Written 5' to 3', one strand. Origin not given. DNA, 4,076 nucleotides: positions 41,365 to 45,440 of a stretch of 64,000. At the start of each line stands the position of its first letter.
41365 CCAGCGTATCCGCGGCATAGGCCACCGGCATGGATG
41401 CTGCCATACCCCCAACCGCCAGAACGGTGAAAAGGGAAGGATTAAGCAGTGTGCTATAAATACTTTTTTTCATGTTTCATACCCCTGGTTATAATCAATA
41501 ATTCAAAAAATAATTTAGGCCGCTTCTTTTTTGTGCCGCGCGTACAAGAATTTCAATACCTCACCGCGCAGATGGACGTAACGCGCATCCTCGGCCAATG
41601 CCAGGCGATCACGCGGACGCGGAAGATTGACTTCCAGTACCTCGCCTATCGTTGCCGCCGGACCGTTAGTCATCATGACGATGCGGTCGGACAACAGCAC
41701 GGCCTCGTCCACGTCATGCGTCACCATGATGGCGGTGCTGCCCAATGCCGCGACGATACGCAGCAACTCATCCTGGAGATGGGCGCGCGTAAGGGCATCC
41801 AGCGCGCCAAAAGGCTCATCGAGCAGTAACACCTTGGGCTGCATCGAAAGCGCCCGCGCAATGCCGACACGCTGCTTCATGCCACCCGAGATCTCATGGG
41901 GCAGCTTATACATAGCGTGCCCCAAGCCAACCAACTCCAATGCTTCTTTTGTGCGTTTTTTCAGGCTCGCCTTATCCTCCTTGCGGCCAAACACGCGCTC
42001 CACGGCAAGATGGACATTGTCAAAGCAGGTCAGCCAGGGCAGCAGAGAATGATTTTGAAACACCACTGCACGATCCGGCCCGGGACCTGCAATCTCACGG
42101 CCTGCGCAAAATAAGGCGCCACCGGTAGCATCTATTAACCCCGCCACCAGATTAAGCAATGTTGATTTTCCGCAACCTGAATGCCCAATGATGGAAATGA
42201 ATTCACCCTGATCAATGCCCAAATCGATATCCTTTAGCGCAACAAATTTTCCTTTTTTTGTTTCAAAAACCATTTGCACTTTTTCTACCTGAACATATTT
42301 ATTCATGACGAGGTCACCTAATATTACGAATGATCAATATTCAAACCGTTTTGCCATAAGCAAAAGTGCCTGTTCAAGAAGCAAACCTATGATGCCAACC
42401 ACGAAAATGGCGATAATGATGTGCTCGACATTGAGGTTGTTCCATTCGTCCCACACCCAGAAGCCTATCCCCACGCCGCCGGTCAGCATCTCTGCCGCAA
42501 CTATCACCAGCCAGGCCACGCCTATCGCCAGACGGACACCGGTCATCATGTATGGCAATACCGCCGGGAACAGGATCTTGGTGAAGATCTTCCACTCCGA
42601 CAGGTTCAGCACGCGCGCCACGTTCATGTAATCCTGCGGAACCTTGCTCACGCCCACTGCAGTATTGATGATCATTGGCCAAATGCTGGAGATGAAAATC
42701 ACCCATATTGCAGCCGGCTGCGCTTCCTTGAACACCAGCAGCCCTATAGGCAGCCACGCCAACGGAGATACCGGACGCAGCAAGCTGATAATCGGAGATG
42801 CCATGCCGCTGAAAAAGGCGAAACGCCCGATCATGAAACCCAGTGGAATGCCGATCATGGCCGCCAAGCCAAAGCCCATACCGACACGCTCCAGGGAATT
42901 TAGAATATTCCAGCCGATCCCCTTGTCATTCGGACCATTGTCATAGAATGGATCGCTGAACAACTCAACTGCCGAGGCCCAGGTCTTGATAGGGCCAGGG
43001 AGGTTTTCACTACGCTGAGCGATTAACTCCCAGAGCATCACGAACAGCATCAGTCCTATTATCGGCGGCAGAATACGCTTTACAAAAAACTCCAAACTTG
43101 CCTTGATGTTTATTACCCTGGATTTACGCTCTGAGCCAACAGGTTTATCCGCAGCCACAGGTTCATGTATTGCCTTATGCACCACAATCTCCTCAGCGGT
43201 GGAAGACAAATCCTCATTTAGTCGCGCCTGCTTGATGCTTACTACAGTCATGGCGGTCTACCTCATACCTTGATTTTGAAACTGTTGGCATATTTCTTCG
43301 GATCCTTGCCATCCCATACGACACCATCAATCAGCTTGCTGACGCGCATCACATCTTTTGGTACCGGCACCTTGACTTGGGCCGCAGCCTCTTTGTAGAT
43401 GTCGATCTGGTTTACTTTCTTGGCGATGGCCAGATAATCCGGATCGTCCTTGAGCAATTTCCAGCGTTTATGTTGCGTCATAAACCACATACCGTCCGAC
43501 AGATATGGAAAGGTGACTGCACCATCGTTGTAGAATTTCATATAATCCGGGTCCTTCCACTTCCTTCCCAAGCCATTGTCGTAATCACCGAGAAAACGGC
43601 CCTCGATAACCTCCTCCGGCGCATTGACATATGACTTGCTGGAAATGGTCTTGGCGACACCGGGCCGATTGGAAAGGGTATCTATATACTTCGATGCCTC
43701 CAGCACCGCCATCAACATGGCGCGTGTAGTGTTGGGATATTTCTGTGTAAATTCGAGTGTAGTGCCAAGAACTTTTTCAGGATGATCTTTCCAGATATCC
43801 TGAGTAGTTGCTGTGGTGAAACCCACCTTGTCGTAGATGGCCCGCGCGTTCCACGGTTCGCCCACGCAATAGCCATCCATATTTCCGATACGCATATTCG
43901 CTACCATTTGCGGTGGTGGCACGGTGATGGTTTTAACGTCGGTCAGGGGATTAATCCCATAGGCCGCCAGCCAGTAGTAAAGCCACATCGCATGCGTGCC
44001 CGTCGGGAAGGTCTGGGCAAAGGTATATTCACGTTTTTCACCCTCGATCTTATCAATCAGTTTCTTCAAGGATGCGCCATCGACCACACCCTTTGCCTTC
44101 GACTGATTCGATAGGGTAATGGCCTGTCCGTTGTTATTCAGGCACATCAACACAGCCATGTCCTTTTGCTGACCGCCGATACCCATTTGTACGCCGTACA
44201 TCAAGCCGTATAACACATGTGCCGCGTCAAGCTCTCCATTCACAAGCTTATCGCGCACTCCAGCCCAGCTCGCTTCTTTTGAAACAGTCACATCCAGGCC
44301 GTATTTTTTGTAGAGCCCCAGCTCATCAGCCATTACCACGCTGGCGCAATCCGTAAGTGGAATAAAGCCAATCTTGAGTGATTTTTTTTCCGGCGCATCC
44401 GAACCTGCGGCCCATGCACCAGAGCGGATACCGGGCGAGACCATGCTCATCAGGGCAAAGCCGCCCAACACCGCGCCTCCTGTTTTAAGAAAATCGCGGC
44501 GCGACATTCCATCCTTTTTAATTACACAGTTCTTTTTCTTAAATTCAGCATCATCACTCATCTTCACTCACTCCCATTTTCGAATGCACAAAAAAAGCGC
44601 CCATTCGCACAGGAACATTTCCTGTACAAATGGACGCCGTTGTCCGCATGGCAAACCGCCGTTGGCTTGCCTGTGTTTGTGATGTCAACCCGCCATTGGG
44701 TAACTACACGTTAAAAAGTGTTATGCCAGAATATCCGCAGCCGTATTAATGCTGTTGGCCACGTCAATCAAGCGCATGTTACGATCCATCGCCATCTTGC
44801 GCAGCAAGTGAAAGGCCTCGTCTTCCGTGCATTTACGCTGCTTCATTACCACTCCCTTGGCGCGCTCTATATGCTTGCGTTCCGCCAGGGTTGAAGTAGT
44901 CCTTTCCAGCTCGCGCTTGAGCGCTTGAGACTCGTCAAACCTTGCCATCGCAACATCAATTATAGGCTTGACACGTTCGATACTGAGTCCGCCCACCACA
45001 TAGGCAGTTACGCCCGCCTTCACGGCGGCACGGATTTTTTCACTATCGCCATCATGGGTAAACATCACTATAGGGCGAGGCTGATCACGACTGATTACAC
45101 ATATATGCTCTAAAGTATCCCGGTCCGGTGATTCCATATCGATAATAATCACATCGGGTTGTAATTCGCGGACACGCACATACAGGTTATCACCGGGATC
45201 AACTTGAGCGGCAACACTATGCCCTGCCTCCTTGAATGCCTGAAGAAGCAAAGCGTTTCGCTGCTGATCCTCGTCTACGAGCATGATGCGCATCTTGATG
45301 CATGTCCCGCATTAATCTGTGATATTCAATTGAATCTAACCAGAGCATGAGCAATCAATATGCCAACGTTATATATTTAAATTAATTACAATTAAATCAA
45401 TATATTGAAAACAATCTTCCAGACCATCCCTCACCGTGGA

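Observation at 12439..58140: Family of ~130-150 bp inverted-repeat (MITE-like) elements scattered through intergenic regions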

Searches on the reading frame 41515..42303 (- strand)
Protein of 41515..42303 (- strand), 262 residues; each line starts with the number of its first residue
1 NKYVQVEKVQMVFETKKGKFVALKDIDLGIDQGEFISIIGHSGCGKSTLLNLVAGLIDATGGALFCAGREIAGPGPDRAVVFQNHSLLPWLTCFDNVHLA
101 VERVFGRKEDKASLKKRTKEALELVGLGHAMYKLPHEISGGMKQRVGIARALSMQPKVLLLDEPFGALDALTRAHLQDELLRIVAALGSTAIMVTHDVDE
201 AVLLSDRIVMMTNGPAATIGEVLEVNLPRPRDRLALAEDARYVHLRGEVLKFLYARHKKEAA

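Call 110: search_protein_families(library=pfam, max_evalue=0.000001, proteins=[window:41515-42303:-])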
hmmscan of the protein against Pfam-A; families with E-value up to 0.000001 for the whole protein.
window:41515-42303:- (262 aa): 1 family
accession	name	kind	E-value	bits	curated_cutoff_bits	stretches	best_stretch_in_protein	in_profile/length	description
PF00005.33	ABC_tran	-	6.7e-32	111.4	25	1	23-165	1-136/137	ABC transporter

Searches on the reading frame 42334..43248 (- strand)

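Call 110: search_protein_families(library=pfam, max_evalue=0.000001, proteins=[window:42334-43248:-])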
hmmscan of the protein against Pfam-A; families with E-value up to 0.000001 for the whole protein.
window:42334-43248:- (304 aa): 1 family
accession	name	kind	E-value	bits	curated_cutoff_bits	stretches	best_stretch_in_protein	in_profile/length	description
PF00528.27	BPD_transp_1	-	1.1e-23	84.3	26.4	1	133-293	1-173/184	Binding-protein-dependent transport system inner membrane component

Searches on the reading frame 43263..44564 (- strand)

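Call 110: search_protein_families(library=pfam, max_evalue=0.000001, proteins=[window:43263-44564:-])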
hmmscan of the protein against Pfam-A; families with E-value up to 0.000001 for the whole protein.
window:43263-44564:- (433 aa): 1 family
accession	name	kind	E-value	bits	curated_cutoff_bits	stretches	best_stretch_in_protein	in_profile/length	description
PF13379.11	NMT1_2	-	2.3e-106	355.6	24.7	1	56-308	1-252/252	NMT1-like family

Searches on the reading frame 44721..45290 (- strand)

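Call 110: search_protein_families(library=pfam, max_evalue=0.000001, proteins=[window:44721-45290:-])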
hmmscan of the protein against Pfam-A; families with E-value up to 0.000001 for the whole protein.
window:44721-45290:- (189 aa): 2 families
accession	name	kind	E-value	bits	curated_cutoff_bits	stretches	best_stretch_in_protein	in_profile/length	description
PF03861.19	ANTAR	-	6.8e-21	74.2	27.3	1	130-181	2-53/54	ANTAR domain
PF00072.30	Response_reg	-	6.3e-12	46.1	30.2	1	2-99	1-98/111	Response regulator receiver domain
